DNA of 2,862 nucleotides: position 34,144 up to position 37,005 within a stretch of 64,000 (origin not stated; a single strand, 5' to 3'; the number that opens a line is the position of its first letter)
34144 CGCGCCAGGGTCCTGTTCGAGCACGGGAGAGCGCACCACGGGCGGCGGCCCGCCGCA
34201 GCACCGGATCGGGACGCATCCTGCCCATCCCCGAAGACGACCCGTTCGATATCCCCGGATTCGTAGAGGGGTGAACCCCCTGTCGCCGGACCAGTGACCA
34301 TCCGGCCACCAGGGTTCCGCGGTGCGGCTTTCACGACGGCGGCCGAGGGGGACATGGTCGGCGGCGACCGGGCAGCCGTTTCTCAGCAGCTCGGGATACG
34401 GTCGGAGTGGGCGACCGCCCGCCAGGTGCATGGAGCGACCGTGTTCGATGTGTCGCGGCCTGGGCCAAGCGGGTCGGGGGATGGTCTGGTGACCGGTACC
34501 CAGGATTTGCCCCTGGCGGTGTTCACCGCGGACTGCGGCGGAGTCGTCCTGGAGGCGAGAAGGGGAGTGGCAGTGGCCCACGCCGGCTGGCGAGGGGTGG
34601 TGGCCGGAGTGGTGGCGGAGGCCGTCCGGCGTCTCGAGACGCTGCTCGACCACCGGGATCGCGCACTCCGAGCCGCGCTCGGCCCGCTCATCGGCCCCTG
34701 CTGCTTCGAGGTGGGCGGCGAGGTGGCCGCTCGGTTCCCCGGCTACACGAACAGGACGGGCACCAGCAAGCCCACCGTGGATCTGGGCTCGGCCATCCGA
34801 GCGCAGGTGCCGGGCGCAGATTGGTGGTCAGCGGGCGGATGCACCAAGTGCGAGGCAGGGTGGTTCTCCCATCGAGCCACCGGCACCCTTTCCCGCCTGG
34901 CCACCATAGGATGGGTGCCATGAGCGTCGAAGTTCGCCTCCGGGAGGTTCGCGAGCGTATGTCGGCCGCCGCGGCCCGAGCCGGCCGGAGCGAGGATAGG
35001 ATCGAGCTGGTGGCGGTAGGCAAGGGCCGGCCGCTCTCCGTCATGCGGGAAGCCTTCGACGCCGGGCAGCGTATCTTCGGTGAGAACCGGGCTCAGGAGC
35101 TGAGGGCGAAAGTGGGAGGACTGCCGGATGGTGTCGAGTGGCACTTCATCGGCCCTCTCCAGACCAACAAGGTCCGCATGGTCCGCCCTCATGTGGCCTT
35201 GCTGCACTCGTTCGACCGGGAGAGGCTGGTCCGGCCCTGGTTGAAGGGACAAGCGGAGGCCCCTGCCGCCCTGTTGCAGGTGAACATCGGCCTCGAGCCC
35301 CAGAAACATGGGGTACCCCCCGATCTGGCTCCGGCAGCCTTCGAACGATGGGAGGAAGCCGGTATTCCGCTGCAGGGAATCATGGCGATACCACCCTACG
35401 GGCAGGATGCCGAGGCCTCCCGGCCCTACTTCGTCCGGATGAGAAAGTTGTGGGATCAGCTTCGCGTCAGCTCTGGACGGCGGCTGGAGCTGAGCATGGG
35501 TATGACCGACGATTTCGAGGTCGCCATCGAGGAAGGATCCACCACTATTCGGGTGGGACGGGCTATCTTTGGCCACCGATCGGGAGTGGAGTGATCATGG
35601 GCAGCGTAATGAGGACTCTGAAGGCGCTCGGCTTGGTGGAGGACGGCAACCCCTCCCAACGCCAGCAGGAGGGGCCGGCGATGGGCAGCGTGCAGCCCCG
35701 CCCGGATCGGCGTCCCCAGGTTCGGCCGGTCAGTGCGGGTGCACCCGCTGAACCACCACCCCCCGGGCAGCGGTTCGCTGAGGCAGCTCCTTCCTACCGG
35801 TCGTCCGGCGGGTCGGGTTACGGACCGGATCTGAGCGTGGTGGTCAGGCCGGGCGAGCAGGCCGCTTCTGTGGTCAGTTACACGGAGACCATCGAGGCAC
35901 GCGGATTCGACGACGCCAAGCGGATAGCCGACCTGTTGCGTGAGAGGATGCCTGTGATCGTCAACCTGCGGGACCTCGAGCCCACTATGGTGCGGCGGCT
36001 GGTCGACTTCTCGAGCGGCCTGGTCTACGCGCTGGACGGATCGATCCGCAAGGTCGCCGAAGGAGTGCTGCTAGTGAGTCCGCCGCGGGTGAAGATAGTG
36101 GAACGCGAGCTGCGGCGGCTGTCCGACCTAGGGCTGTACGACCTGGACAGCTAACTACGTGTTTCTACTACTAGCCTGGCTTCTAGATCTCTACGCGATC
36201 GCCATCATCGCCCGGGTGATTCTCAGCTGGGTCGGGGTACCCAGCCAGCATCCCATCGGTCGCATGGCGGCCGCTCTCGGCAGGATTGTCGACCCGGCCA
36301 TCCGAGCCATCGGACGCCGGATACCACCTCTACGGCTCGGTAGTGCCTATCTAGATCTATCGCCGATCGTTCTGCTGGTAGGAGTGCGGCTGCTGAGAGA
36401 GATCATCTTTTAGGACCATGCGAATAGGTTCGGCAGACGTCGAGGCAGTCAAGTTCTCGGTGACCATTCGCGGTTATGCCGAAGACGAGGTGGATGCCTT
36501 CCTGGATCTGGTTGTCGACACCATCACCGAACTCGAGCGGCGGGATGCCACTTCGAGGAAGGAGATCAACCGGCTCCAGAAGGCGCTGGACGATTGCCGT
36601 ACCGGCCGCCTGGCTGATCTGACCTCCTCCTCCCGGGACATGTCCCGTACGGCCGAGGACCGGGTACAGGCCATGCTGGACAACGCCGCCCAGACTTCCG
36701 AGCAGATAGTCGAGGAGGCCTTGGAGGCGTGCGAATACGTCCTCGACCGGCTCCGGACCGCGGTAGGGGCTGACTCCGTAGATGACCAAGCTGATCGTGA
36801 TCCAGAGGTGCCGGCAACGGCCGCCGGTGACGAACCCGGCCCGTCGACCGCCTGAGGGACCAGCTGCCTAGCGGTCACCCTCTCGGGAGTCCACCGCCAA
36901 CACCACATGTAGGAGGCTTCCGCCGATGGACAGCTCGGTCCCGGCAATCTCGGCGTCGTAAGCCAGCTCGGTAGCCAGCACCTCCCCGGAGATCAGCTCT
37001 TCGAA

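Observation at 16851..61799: Inactivating lesions fall only in accessory/defence genes while about 40 kb of housekeeping ORFs are intact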

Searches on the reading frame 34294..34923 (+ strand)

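Call 14: search_protein_families(library=ncbifam, proteins=[window:34294-34923:+], max_evalue=0.00001)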
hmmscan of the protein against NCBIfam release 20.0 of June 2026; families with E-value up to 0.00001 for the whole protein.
window:34294-34923:+ (209 aa): 2 families
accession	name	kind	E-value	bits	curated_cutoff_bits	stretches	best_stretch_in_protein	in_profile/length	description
TIGR00726.1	TIGR00726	equivalog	1.8e-28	99.4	141.15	1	26-196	27-209/223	peptidoglycan editing factor PgeF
NF007998.1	PRK10723.1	equivalog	1.4e-19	70.6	369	1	22-208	47-242/243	purine nucleoside phosphorylase YfiH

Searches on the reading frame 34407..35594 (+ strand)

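Call 14: search_protein_families(library=ncbifam, proteins=[window:34407-35594:+], max_evalue=0.00001)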
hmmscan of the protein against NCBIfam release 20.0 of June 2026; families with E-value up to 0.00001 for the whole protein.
window:34407-35594:+ (395 aa): 1 family
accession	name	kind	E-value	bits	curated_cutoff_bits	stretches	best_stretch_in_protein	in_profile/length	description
TIGR00044.1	TIGR00044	hypoth_equivalog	7.9e-46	156.5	106.25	1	174-391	4-229/229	YggS family pyridoxal phosphate-dependent enzyme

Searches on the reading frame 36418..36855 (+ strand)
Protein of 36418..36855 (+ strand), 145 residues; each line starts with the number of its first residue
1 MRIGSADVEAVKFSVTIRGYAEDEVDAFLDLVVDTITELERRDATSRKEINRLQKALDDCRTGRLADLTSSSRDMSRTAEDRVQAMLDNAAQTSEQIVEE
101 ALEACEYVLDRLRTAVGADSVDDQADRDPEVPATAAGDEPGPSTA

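Call 15: search_protein_families(library=ncbifam, proteins=[window:36418-36855:+], max_evalue=0.00001)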
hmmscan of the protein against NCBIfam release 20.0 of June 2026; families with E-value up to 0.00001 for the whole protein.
window:36418-36855:+ (145 aa): 4 families
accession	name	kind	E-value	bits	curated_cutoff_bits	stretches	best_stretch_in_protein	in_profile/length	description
NF050102.1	DivIVA_Wag31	equivalog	1.8e-12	47.7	260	1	1-62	1-65/256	DivIVA-like cell division protein Wag31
TIGR03544.1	DivI1A_domain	domain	2e-11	43.4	22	1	6-36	4-34/34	DivIVA domain-containing protein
NF010725.0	PRK14127.1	equivalog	1.6e-07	31.7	91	1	5-72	10-77/111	cell division regulator GpsB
NF045995.1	MAG0865_DivIVA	hypoth_equivalog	7.7e-06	26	55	0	12-58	12-58/69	MAG0865 family DivIVA-related protein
